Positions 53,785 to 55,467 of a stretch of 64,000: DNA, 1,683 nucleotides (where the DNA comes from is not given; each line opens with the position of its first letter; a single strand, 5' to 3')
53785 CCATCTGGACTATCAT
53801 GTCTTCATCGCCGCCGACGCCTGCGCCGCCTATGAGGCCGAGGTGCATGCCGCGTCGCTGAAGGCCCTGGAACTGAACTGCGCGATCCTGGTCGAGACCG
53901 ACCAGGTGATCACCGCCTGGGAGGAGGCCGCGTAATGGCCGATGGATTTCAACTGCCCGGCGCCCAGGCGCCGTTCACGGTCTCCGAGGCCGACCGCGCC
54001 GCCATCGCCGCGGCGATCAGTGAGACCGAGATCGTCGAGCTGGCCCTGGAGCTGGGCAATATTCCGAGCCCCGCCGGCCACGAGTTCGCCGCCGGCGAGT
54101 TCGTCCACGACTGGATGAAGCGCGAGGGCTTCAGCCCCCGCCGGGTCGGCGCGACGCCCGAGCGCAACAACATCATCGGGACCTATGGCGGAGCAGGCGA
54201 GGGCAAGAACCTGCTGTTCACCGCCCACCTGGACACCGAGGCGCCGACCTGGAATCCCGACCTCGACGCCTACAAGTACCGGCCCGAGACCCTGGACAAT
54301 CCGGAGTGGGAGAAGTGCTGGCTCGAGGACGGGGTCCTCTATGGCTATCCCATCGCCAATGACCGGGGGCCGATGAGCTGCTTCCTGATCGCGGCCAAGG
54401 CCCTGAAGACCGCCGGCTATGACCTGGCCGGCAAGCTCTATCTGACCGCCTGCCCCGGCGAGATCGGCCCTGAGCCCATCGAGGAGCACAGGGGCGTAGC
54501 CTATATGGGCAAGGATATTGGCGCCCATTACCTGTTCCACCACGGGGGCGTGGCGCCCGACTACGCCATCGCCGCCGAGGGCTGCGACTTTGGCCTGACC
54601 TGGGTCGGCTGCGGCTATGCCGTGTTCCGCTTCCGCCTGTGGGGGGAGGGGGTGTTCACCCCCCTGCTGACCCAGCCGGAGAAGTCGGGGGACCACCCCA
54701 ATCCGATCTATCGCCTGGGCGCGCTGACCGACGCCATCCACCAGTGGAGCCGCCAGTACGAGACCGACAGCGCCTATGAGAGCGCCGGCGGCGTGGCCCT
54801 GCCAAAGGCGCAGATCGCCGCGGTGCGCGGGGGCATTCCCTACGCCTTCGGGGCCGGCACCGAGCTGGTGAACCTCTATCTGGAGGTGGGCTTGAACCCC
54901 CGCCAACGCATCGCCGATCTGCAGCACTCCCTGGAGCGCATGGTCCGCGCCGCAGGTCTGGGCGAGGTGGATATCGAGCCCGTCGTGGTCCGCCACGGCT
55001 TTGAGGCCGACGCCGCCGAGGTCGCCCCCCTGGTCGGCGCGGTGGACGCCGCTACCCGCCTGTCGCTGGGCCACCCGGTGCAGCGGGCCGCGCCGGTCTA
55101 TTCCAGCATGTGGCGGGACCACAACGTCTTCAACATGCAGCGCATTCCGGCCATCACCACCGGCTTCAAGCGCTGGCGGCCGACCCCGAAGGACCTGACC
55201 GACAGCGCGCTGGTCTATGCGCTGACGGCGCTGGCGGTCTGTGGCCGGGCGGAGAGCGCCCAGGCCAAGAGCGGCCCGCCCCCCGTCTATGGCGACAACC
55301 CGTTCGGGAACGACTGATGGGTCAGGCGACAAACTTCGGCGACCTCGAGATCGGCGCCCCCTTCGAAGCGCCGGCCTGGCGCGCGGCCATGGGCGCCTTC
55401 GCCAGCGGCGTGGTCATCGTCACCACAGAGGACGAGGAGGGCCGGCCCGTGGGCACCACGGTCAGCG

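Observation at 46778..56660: Rut-like ring-opening core (RutA/RutB/RutF homologues) rewired with a TonB receptor, MFS pump, M20 hydrolase and TauD dioxygenase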

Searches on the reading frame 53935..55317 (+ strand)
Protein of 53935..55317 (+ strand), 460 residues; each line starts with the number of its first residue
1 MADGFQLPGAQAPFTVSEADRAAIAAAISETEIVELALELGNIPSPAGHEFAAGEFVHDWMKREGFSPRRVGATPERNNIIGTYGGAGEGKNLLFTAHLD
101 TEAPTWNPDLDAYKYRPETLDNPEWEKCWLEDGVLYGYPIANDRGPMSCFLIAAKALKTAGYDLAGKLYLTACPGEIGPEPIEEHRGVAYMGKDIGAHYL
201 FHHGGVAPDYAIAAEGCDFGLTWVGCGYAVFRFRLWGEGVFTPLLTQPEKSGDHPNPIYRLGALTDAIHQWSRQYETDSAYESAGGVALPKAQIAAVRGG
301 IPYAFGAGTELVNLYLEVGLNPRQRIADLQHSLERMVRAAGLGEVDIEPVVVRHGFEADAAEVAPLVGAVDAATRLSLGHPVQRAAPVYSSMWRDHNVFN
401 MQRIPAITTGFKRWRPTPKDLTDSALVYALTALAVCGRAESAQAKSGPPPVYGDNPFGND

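Call 3: search_protein_families(library=pfam, proteins=[window:53935-55317:+])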
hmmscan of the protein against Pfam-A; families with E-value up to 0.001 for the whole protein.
window:53935-55317:+ (460 aa): 1 family
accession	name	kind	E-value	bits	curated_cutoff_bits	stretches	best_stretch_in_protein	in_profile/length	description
PF01546.33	Peptidase_M20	-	0.00067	20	24.6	0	128-407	22-171/206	Peptidase family M20/M25/M40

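Call 4: search_protein_families(library=ncbifam, proteins=[window:53935-55317:+])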
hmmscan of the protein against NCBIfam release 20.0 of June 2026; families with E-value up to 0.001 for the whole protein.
window:53935-55317:+ (460 aa): 6 families
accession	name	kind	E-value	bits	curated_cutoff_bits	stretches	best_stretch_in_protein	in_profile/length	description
TIGR01910.1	DapE-ArgE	subfamily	1.2e-07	31.3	217.6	1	35-218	2-167/373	ArgE/DapE family deacylase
NF009555.0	PRK13004.1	equivalog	1.1e-06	27.8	321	1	29-279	13-228/399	YgeY family selenium metabolism-linked hydrolase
NF005306.0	PRK06837.1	subfamily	1.8e-06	27.1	376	1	63-172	70-168/427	ArgE/DapE family deacylase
NF006370.0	PRK08596.1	equivalog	5.4e-05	21.9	412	1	44-176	33-156/425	acetylornithine deacetylase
TIGR01902.1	dapE-lys-deAc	subfamily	0.00013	21.3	163.1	0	36-111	2-71/340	N-acetyl-ornithine/N-acetyl-lysine deacetylase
NF003367.0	PRK04443.1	equivalog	0.00045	19.6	363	0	29-156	5-106/349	[LysW]-lysine hydrolase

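Call 10: search_solved_structures(query=window:53935-55317:+, max_evalue=0.01)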
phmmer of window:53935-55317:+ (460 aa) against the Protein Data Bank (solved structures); distinct sequences matched with E-value up to 0.01: 2.
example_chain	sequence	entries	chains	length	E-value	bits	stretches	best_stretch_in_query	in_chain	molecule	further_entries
5k8p_A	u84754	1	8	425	5.4e-86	292.4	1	33-439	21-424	5-nitroanthranilic acid aminohydrolase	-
5k8m_A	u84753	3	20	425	2.3e-85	290.3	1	33-439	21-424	5-nitroanthranilic acid aminohydrolase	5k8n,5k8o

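Call 30: search_solved_structures(query=window:53935-55317:+, max_evalue=10, show_alignments=1)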
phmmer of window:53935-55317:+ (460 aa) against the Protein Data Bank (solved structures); distinct sequences matched with E-value up to 10: 7.
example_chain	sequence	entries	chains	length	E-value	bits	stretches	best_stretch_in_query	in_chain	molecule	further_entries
5k8p_A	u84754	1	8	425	5.4e-86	292.4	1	33-439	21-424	5-nitroanthranilic acid aminohydrolase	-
5k8m_A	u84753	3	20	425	2.3e-85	290.3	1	33-439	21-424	5-nitroanthranilic acid aminohydrolase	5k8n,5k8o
1cg2_A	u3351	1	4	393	0.034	16.1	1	24-101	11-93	CARBOXYPEPTIDASE G2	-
6xj5_A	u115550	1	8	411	0.037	15.9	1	23-101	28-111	Carboxypeptidase G2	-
3mru_A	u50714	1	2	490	0.11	14.4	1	39-151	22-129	Aminoacyl-histidine dipeptidase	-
7uoi_A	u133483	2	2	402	0.26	13.1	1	23-178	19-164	succinyl-diaminopimelate desuccinylase | Probable succinyl-diaminopimelate desuccinylase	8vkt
2gre_A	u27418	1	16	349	0.55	12.1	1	32-102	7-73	Deblocking aminopeptidase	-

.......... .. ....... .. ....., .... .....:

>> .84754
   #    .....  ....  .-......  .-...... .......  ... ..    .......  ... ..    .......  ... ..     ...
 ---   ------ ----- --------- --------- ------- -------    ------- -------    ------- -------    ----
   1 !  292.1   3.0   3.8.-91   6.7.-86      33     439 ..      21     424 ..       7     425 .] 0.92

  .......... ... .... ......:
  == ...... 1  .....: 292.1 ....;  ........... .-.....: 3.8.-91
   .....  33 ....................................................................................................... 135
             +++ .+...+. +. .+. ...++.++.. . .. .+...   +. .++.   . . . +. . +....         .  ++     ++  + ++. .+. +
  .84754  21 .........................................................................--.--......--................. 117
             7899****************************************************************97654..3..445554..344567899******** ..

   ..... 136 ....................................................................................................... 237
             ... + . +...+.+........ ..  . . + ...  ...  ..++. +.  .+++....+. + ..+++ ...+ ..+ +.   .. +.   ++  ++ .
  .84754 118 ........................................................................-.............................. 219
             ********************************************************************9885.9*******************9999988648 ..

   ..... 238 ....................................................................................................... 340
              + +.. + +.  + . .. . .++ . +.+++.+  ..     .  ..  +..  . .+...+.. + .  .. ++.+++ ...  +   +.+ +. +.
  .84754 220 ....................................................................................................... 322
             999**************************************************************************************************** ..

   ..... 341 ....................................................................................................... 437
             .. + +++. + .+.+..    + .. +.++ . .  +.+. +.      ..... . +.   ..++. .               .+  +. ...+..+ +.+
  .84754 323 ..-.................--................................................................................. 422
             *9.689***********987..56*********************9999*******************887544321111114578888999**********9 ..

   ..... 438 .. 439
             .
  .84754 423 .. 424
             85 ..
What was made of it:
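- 53935..55317 (+): NaaA-family M20-like aminohydrolase (proposed aryl-amine to hydroxyl hydrolysis). Only significant PDB relative is 5-nitroanthranilate aminohydrolase: E 5e-86, residues 33-439 aligned to 21-424 (calls 10, 30).
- On NaaA (5-nitroanthranilate aminohydrolase) family of M20-like hydrolases: E 5.4e-86, residues 33-439 aligned to 21-424, and the only PDB relative below E 0.01 (calls 10, 30).
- The M20 is NaaA-type, and no carbamoylase model matches it (calls 4, 10, 30).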

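Call 35: find_homologous_proteins(query=window:53935-55317:+, max_evalue=1e-10)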
Query window:53935-55317:+ (460 aa): 472 proteins with E <= 1e-10 among 8000 candidates; the best 120 are listed.
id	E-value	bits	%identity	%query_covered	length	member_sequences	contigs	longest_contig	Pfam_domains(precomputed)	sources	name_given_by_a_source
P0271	1.1e-292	989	92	100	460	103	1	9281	-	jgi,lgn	-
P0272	5.3e-281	950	87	100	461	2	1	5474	-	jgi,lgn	jgi:acetylornithine deacetylase/succinyl-diaminopimelate desuccinylase-like protein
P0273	2.7e-279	945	87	100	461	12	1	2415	-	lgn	-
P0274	3.9e-268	908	83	100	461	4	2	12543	-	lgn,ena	-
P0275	7.8e-266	900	84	100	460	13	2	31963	-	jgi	jgi:acetylornithine deacetylase/succinyl-diaminopimelate desuccinylase-like protein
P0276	1.5e-257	873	80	100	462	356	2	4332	-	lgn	-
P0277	5.1e-256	868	80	100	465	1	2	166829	-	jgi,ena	jgi:acetylornithine deacetylase/succinyl-diaminopimelate desuccinylase-like protein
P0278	9.5e-256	867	80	100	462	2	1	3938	-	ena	-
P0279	1.5e-255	866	80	100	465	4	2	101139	-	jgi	jgi:formylaminopyrimidine deformylase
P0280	1.6e-254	863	81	100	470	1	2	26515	-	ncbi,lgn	-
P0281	8.9e-254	861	80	100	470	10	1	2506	-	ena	-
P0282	1.3e-253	860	79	100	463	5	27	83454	-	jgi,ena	jgi:acetylornithine deacetylase/succinyl-diaminopimelate desuccinylase-like protein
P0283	3.9e-253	859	78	100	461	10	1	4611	-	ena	-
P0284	1.3e-252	857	78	100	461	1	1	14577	-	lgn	-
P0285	4.6e-252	855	79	100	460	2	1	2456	-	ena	-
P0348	1.1e-236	804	78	93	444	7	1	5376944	-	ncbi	ncbi:peptidase M20 [Caulobacter segnis]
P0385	6.4e-218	742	69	97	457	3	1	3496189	-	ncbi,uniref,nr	ncbi:peptidase M20 [Hyphomonas sediminis]|uniref:peptidase M20 n=1 Tax=Hyphomonas sediminis TaxID=28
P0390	2.8e-215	734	68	99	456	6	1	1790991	-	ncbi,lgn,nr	ncbi:MAG: peptidase M20 [Parvibaculum sp.]|nr:peptidase M20 [Parvibaculum sp.]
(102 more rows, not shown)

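Call 36: find_encoding_contigs(protein=P0385, flank=10000, max_places=1)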
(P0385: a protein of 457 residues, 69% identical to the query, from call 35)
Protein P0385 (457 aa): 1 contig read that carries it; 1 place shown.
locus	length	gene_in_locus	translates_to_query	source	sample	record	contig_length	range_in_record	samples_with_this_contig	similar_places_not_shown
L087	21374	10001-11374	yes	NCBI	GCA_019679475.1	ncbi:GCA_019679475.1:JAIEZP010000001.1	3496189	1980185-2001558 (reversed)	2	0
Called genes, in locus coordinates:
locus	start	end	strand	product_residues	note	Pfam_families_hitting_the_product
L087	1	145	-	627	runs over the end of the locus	PF13581:HATPase_c_2 (faint), PF02518:HATPase_c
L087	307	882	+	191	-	-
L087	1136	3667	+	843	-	PF07715:Plug, PF00593:TonB_dep_Rec_b-barrel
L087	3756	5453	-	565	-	PF16655:PhoD_N, PF09423:PhoD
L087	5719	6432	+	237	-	PF00392:GntR, PF07729:FCD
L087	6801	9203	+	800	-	PF07715:Plug, PF00593:TonB_dep_Rec_b-barrel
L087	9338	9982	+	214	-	PF00857:Isochorismatase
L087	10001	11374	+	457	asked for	-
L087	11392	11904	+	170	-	PF01613:Flavin_Reduct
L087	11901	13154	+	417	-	PF05977:MFS_3, PF07690:MFS_1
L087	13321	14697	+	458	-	PF07690:MFS_1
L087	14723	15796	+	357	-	PF00296:Bac_luciferase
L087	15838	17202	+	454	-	-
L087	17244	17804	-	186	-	PF00440:TetR_N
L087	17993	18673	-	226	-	PF13500:AAA_26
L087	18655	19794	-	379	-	PF00155:Aminotran_1_2, PF01053:Cys_Met_Meta_PP (weak)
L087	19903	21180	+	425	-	PF00202:Aminotran_3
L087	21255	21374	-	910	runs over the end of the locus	PF00486:Trans_reg_C, PF13374:TPR_10 (faint), PF00069:Pkinase, PF07714:PK_Tyr_Ser-Thr (weak), PF13424:TPR_12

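Call 37: find_encoding_contigs(protein=P0390, flank=10000, max_places=1)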
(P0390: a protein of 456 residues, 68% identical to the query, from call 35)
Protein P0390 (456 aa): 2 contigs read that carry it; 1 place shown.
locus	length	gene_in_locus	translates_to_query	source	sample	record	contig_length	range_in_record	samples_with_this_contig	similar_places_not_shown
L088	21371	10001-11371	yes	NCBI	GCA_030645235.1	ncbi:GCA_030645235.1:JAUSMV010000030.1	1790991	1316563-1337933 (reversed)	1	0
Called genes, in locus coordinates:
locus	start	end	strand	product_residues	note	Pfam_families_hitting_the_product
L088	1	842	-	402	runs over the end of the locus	PF00355:Rieske, PF00848:Ring_hydroxyl_A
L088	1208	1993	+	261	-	PF02668:TauD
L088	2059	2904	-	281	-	PF00106:adh_short, PF08659:KR (faint), PF13561:adh_short_C2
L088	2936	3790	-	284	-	PF02668:TauD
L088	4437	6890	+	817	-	PF07715:Plug, PF00593:TonB_dep_Rec_b-barrel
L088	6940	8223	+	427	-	PF07690:MFS_1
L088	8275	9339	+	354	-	PF00296:Bac_luciferase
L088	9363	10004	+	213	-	PF00857:Isochorismatase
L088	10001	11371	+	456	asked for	-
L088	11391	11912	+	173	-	PF01613:Flavin_Reduct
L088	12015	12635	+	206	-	PF03544:TonB_C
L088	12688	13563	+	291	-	PF01618:MotA_ExbB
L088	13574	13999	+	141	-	PF02472:ExbD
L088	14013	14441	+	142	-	PF02472:ExbD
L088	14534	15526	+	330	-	PF00710:Asparaginase, PF17763:Asparaginase_C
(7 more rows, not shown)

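Call 54: search_dna_similar(query=window:53935-55317:+, collection=plasmids, mode=protein, max_rows=30, max_evalue=1e-20)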
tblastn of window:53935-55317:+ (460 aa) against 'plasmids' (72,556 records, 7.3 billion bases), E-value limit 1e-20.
Records with a match: 3; places in all: 3; records where one place covers at least 80% of the query: 3.
Best place of each record, by identity: 60-80% 1; <60% 2.
By first word of the organism name: Paraburkholderia 1; Acinetobacter 1; Kozakia 1.
By predicted mobility (MOB-suite, as given by PLSDB): mobilizable 2; conjugative 1.
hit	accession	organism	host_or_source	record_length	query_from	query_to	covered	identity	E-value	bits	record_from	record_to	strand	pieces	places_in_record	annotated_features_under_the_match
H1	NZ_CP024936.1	Paraburkholderia graminis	soil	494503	16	438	92%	62.4%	3e-169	534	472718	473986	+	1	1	hypothetical protein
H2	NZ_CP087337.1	Acinetobacter baumannii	Homo sapiens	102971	12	440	93%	53.5%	1e-147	472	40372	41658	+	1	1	peptidase M20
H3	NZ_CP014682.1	Kozakia baliensis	Ragi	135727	42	441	87%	47.6%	9e-104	346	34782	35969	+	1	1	hypothetical protein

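Call 55: get_annotated_region(hit=H1, flank=12000)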
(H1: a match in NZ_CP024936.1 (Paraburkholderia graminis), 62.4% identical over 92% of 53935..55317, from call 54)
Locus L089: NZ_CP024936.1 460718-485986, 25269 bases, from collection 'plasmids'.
description: Paraburkholderia graminis strain PHS1 plasmid pPHS1_P, complete sequence
organism: Paraburkholderia graminis (NCBI taxid 60548)
taxonomy: Bacteria; Pseudomonadota; Betaproteobacteria; Burkholderiales; Burkholderiaceae; Paraburkholderia; Paraburkholderia graminis
host: -; source: soil; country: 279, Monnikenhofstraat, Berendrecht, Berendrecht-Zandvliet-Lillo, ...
typing (MOB-suite, as given by PLSDB): conjugative; relaxase MOBP; mating-pair formation MPF_F
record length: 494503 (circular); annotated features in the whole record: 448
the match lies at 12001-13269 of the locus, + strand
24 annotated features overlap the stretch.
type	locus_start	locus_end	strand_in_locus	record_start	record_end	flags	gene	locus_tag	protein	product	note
CDS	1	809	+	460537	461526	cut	-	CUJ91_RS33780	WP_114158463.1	GTP-binding protein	-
CDS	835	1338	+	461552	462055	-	-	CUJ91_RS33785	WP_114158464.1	DUF1097 domain-containing protein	-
CDS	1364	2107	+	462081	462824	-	nthB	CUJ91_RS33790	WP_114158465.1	nitrile hydratase subunit beta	GO:0050898 - nitrile metabolic process [Evidence IEA]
CDS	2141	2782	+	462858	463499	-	nthA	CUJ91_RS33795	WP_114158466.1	nitrile hydratase subunit alpha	GO:0050898 - nitrile metabolic process [Evidence IEA]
CDS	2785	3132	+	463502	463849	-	-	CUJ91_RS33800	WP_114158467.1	nitrile hydratase accessory protein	GO:0050898 - nitrile metabolic process [Evidence IEA]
CDS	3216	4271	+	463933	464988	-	-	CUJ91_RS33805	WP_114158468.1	HoxN/HupN/NixA family nickel/cobalt transporter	-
CDS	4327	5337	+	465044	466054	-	-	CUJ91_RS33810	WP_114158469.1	GlxA family transcriptional regulator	-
CDS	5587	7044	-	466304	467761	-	-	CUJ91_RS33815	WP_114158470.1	ISKra4 family transposase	-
CDS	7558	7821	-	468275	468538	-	-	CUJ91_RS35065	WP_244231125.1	hypothetical protein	-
CDS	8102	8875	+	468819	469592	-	-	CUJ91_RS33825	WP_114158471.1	outer membrane protein OmpK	-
CDS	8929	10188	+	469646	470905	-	-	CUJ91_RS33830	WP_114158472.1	MFS transporter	GO:0055085 - transmembrane transport [Evidence IEA]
CDS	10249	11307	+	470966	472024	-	-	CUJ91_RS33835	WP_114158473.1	LLM class flavin-dependent oxidoreductase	-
CDS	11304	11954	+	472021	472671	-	-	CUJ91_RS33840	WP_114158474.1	cysteine hydrolase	-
CDS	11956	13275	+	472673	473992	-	-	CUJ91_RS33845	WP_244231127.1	hypothetical protein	-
CDS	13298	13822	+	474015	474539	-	-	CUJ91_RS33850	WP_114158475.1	flavin reductase family protein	-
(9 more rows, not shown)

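Call 56: get_annotated_region(hit=H2, flank=12000)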
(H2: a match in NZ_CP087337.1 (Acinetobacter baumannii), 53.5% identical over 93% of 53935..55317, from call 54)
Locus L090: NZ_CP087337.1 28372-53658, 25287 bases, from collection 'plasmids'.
description: Acinetobacter baumannii strain DB053 plasmid p2DB053, complete sequence
organism: Acinetobacter baumannii (NCBI taxid 470)
taxonomy: Bacteria; Pseudomonadota; Gammaproteobacteria; Moraxellales; Moraxellaceae; Acinetobacter; Acinetobacter baumannii
host: -; source: Homo sapiens; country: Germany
typing (MOB-suite, as given by PLSDB): mobilizable; replicon rep_cluster_1218; relaxase MOBP
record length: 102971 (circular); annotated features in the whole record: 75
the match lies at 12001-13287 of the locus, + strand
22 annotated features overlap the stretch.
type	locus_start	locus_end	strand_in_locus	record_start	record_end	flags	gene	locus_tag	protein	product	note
CDS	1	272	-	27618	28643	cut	-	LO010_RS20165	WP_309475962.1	ABC transporter permease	GO:0055085 - transmembrane transport [Evidence IEA]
CDS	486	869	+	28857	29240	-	-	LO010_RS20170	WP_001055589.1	transposase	GO:0006313 - DNA transposition [Evidence IEA]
CDS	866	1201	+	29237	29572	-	tnpB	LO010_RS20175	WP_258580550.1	IS66 family insertion sequence element accessory protein TnpB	-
CDS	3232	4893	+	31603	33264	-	ltrA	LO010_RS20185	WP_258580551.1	group II intron reverse transcriptase/maturase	GO:0000373 - Group II intron splicing [Evidence IEA]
CDS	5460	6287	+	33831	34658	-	-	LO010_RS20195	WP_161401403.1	hypothetical protein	-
CDS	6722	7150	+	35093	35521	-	-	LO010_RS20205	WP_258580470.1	transposase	GO:0006313 - DNA transposition [Evidence IEA]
CDS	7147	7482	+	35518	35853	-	tnpB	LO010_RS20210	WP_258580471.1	IS66 family insertion sequence element accessory protein TnpB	-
CDS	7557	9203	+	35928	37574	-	-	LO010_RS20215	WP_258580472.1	IS66 family transposase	-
CDS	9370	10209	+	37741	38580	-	-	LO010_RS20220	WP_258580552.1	MFS transporter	GO:0055085 - transmembrane transport [Evidence IEA]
CDS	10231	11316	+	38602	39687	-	-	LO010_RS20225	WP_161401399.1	LLM class flavin-dependent oxidoreductase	-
CDS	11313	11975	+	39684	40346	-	-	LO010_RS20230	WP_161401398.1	isochorismatase family cysteine hydrolase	-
CDS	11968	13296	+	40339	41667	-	-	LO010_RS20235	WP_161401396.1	peptidase M20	-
CDS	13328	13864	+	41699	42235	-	-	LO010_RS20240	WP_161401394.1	flavin reductase family protein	-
CDS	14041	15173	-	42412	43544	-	-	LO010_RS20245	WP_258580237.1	IS3-like element ISAba14 family transposase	-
CDS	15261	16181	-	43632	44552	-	-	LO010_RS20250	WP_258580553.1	helix-turn-helix domain-containing protein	GO:0006355 - regulation of DNA-templated transcription [Evidence IEA]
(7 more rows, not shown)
